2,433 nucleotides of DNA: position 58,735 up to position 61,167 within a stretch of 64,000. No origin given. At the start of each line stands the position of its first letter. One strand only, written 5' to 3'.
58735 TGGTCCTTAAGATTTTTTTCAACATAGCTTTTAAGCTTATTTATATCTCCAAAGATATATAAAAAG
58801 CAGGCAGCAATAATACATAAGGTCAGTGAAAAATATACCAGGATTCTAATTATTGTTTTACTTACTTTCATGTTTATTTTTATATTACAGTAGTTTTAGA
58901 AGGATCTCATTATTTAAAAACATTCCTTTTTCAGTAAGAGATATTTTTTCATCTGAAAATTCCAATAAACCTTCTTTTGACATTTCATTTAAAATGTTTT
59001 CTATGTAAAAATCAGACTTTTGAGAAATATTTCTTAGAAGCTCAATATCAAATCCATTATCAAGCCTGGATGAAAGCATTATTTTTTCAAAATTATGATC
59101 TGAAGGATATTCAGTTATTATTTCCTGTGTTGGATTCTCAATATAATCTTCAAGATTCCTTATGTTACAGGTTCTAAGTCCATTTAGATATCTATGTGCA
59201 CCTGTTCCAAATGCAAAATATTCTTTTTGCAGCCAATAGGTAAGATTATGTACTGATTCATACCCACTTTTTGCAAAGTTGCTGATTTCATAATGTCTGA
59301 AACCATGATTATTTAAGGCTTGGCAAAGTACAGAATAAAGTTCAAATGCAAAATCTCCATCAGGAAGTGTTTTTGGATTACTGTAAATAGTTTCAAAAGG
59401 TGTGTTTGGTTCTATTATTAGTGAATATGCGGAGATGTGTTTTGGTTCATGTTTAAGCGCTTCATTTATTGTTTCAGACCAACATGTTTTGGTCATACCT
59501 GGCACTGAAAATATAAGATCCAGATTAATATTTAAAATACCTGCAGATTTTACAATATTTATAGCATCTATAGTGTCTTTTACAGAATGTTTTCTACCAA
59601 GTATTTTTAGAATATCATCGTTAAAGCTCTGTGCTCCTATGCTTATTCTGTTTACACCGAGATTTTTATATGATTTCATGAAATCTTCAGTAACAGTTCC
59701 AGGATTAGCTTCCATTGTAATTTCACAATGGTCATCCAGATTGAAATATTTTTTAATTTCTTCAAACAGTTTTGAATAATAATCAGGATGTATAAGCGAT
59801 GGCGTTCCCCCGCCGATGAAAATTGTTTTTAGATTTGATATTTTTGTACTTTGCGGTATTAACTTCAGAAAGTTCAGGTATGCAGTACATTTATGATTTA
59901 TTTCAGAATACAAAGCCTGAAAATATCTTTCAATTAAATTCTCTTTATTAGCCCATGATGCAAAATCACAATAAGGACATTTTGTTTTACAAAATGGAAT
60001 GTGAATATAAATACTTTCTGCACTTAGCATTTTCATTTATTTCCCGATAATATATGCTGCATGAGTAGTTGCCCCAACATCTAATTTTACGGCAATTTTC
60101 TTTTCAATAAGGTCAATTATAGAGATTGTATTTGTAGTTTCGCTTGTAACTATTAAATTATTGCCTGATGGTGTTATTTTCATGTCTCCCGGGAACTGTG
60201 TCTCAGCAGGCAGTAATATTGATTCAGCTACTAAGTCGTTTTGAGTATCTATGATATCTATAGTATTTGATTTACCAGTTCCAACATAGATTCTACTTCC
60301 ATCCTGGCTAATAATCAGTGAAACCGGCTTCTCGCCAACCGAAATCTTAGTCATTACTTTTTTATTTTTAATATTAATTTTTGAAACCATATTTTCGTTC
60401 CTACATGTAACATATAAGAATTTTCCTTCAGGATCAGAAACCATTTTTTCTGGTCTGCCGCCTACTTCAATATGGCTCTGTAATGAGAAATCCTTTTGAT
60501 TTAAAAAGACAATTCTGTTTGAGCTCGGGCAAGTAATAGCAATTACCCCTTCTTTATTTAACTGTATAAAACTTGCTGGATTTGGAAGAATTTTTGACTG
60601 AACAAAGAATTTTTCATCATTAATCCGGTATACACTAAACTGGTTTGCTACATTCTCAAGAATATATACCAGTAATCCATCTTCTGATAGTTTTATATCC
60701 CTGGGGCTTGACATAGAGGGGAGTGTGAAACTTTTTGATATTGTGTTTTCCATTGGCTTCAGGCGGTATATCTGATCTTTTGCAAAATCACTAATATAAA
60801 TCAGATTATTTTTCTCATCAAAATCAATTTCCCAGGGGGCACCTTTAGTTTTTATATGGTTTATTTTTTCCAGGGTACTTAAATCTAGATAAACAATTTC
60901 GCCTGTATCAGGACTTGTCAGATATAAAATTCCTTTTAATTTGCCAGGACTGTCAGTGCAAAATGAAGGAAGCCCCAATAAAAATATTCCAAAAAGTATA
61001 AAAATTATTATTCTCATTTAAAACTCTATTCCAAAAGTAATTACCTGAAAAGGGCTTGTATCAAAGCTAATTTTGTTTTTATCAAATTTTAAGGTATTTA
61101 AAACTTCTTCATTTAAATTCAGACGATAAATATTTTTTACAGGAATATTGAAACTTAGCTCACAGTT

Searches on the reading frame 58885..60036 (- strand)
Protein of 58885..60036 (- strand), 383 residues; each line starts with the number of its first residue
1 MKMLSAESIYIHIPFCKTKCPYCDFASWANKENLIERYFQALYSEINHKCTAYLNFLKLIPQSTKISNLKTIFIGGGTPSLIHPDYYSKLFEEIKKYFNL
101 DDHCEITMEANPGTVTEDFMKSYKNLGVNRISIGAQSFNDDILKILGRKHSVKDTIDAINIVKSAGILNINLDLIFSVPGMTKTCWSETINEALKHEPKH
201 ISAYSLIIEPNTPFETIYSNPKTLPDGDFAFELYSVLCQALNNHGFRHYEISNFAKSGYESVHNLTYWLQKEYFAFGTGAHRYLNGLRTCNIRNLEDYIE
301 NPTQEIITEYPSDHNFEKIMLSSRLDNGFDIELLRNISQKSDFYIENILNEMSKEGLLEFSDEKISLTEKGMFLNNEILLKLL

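Call 50: search_protein_families(library=pfam, proteins=[window:58885-60036:-], max_evalue=0.00001)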
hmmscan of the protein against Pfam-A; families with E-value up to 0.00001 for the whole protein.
window:58885-60036:- (383 aa): 2 families
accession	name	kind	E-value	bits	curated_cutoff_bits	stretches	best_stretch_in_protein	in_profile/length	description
PF04055.27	Radical_SAM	-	7.4e-26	91.7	29.5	1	10-191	1-164/166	Radical SAM superfamily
PF06969.22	HemN_C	-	5.5e-06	26.8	24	0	313-374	5-67/67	HemN C-terminal domain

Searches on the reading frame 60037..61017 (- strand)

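Call 50: search_protein_families(library=pfam, proteins=[window:60037-61017:-], max_evalue=0.00001)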
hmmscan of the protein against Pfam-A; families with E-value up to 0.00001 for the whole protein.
window:60037-61017:- (326 aa): 5 families
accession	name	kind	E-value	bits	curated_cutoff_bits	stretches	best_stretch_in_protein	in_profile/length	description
PF10282.15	Lactonase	-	1.1e-15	58.1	21.7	1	61-258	145-320/344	Lactonase, 7-bladed beta-propeller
PF25174.1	Beta-prop_THOC3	-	4.7e-10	39.4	305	1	190-305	50-160/272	THOC3 beta-propeller domain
PF02239.22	Cytochrom_D1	-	2.8e-08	33.2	25.5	0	192-260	41-108/368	Cytochrome D1 heme domain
PF21783.3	YNCE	-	6.1e-08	32.8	27.1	1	104-323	113-333/339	YNCE-like beta-propeller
PF23414.1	Beta-prop_EML_2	-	3.1e-06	27.2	90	0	201-302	12-109/266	Echinoderm microtubule-associated protein second beta-propeller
